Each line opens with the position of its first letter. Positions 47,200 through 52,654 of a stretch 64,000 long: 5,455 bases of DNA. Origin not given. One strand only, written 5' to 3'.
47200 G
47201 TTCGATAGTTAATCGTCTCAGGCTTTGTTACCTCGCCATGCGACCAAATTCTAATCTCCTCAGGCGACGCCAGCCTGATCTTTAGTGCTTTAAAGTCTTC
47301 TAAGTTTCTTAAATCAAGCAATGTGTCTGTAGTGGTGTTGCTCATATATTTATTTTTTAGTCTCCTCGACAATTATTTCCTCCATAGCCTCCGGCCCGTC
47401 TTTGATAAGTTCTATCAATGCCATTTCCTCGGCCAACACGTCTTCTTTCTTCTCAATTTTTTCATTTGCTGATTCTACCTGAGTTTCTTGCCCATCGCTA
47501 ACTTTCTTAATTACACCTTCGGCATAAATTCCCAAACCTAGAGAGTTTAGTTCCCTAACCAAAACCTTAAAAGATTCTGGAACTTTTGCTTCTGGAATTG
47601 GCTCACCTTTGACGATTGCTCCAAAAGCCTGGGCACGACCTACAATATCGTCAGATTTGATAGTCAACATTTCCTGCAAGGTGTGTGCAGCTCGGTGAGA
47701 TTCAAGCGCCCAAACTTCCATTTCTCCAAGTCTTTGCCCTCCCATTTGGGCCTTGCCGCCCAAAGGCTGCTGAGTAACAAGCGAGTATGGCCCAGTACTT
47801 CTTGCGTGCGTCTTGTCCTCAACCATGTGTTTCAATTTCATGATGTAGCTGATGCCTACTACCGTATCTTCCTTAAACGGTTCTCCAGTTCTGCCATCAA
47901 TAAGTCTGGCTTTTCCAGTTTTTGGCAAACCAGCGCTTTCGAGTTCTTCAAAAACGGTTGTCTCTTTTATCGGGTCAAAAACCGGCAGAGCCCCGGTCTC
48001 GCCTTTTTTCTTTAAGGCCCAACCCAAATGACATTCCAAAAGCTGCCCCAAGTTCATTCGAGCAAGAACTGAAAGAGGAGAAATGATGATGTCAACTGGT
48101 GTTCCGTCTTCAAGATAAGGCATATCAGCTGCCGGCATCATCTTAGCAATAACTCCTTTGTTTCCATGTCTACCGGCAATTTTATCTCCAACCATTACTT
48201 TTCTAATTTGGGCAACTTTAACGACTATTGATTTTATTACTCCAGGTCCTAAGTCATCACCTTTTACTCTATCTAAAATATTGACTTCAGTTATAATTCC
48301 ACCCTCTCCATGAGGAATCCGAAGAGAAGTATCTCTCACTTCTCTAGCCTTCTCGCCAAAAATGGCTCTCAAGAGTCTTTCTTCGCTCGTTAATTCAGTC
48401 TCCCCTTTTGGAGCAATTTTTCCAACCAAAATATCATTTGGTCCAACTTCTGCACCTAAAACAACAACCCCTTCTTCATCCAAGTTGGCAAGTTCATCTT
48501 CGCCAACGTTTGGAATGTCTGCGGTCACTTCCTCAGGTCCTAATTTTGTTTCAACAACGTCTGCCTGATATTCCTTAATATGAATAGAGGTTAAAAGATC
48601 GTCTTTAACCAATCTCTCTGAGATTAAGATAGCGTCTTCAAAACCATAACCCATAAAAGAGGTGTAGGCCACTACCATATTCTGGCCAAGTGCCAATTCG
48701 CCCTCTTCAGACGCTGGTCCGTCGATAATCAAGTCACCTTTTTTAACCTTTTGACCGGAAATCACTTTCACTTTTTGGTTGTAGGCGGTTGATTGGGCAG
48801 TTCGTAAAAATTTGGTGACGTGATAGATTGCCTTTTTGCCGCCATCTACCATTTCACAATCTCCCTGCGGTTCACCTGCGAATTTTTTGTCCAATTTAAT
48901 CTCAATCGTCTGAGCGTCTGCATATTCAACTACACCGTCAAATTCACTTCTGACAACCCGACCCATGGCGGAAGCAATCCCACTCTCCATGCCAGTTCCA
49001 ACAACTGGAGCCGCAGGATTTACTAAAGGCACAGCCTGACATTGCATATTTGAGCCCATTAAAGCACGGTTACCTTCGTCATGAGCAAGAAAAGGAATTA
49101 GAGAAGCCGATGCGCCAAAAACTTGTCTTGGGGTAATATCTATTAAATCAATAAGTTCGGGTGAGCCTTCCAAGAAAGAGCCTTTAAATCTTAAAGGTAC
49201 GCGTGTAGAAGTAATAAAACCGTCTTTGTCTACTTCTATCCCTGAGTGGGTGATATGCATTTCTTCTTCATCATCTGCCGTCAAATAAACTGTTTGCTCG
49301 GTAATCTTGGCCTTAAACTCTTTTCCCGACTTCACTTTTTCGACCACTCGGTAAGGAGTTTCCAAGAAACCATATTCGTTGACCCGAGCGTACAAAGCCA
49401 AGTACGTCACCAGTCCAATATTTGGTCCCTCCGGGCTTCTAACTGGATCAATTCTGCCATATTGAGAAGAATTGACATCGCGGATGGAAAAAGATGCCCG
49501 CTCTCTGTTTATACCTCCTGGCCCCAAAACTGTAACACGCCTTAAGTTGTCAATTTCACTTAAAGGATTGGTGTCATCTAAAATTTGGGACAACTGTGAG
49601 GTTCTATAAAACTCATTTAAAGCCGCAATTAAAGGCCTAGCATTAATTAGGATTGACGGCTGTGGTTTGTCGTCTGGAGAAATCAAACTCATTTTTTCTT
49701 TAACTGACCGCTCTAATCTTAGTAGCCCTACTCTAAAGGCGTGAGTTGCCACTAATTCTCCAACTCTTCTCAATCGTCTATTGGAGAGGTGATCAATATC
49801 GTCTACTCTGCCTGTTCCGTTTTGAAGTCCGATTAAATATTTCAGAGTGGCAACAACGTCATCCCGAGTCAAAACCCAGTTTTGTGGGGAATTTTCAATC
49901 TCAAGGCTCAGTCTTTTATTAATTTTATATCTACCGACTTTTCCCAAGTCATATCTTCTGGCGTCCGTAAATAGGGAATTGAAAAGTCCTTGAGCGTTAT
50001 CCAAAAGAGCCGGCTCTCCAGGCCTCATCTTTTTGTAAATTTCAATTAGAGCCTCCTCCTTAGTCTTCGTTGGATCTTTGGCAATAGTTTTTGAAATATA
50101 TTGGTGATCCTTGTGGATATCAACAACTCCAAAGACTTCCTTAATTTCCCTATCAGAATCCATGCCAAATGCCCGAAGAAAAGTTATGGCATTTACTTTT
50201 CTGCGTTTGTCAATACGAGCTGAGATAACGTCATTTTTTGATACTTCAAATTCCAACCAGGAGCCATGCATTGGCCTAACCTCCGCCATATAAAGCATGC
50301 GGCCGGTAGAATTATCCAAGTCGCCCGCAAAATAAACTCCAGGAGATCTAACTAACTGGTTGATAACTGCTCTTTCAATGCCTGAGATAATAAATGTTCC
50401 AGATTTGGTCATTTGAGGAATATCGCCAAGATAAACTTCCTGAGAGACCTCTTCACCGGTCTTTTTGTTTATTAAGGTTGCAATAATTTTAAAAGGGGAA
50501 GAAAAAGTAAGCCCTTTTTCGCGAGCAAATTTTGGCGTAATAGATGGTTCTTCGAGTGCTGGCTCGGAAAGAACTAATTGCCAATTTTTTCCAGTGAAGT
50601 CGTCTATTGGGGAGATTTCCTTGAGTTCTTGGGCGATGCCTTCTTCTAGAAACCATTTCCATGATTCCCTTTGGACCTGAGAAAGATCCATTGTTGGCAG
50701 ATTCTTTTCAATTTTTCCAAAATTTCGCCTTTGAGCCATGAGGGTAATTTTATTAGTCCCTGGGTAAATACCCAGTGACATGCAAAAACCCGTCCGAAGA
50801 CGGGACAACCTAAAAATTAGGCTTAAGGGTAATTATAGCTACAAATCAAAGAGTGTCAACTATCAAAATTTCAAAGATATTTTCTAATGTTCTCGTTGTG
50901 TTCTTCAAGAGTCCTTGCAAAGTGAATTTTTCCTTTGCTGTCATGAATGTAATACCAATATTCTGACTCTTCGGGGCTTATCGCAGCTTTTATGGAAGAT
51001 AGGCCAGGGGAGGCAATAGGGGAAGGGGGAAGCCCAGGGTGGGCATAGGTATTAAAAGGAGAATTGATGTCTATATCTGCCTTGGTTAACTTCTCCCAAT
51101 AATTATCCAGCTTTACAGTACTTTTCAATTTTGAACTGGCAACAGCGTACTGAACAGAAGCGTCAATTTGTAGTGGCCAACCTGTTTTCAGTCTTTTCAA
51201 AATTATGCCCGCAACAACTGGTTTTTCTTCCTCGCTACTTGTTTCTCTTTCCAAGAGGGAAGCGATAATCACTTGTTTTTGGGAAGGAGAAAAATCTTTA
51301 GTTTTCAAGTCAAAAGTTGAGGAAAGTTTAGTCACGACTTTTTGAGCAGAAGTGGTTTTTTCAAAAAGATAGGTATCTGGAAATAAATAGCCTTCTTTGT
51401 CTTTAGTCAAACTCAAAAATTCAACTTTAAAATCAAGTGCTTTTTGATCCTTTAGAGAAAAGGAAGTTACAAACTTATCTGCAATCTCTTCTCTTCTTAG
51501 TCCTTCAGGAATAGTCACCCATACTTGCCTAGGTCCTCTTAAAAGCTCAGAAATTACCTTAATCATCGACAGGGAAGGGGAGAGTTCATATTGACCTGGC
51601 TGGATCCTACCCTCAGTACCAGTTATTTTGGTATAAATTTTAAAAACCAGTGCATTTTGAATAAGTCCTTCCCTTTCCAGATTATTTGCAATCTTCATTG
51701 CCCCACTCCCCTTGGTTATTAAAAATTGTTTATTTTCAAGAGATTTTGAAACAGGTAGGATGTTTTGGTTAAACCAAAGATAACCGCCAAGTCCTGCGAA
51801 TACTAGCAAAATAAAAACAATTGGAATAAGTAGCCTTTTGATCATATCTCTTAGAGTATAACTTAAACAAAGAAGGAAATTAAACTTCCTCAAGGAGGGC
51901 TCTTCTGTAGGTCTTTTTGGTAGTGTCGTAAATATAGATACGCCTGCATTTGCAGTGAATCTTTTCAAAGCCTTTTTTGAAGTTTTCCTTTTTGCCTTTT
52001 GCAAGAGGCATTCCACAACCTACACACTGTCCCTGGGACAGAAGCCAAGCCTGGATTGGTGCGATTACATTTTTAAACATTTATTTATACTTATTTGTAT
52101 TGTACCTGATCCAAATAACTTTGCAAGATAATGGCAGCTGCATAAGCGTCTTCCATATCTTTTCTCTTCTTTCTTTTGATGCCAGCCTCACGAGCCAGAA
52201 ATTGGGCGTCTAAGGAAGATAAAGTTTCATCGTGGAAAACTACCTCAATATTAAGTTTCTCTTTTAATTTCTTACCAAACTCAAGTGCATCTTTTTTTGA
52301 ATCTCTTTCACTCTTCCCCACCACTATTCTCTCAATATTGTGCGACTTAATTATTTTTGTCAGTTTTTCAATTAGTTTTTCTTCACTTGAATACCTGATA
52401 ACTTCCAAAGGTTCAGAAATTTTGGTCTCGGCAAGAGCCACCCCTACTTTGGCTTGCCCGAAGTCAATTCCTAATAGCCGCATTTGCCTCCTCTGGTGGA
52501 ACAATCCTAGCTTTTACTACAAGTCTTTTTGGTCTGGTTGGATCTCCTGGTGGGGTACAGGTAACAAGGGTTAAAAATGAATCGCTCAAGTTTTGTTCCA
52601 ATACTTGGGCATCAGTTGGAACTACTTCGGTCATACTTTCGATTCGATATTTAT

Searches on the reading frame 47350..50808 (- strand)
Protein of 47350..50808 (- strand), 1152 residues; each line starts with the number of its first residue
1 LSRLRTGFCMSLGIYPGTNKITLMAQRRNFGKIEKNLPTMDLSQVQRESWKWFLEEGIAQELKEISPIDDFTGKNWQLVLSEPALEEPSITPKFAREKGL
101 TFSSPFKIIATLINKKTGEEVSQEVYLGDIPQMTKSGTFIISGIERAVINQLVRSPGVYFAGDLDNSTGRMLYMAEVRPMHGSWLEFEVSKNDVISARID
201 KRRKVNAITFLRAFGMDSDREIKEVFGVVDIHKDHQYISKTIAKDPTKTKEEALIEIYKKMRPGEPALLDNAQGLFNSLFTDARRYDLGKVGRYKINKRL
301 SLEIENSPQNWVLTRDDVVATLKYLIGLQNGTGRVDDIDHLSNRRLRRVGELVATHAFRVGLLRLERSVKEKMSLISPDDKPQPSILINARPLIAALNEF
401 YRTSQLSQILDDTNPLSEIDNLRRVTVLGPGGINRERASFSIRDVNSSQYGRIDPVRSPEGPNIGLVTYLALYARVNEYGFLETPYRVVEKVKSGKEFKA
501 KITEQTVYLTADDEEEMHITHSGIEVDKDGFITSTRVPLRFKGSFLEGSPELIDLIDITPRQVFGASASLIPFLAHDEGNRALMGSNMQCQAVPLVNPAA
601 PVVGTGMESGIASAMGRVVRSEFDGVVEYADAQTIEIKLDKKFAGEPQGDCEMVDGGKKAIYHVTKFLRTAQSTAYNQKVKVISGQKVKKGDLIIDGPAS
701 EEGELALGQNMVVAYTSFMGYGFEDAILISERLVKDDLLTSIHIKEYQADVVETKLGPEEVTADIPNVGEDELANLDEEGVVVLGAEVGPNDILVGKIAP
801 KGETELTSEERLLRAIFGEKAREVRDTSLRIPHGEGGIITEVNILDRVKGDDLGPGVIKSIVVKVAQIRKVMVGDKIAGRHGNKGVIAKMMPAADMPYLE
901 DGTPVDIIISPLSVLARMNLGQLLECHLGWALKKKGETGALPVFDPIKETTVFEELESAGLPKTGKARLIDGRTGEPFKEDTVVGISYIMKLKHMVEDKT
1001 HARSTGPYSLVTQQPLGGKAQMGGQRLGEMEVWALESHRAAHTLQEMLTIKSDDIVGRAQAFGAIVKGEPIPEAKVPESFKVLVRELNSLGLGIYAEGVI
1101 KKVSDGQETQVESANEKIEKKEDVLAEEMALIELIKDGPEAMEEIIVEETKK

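Call 8: search_protein_families(library=pfam, proteins=[window:47350-50808:-], max_evalue=0.01)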
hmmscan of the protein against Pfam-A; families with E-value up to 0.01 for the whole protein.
window:47350-50808:- (1152 aa): 6 families
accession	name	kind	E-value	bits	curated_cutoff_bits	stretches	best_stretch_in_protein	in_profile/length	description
PF00562.33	RNA_pol_Rpb2_6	-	1.2e-116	390.3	23.4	1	624-1021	5-373/373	RNA polymerase Rpb2, domain 6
PF04561.19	RNA_pol_Rpb2_2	-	1.6e-34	119.7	21.7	1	154-347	1-190/190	RNA polymerase Rpb2, domain 2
PF04560.25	RNA_pol_Rpb2_7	-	9.8e-23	80.8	32.1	1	1023-1094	1-82/87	RNA polymerase Rpb2, domain 7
PF04565.21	RNA_pol_Rpb2_3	-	4.1e-22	78.5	21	1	408-476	1-68/68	RNA polymerase Rpb2, domain 3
PF10385.14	RNA_pol_Rpb2_45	-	7.8e-13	48.7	28.2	1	486-558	1-65/66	RNA polymerase beta subunit external 1 domain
PF04563.20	RNA_pol_Rpb2_1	-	3.4e-11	43.5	28.2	1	67-392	37-200/203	RNA polymerase beta subunit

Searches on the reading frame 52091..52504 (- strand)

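Call 8: search_protein_families(library=pfam, proteins=[window:52091-52504:-], max_evalue=0.01)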
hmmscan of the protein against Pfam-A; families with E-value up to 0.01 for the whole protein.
window:52091-52504:- (137 aa): 1 family
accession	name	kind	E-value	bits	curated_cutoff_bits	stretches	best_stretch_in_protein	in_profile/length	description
PF03652.20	RuvX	-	2.4e-31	109.3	29.2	1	8-133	1-134/134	Holliday junction resolvase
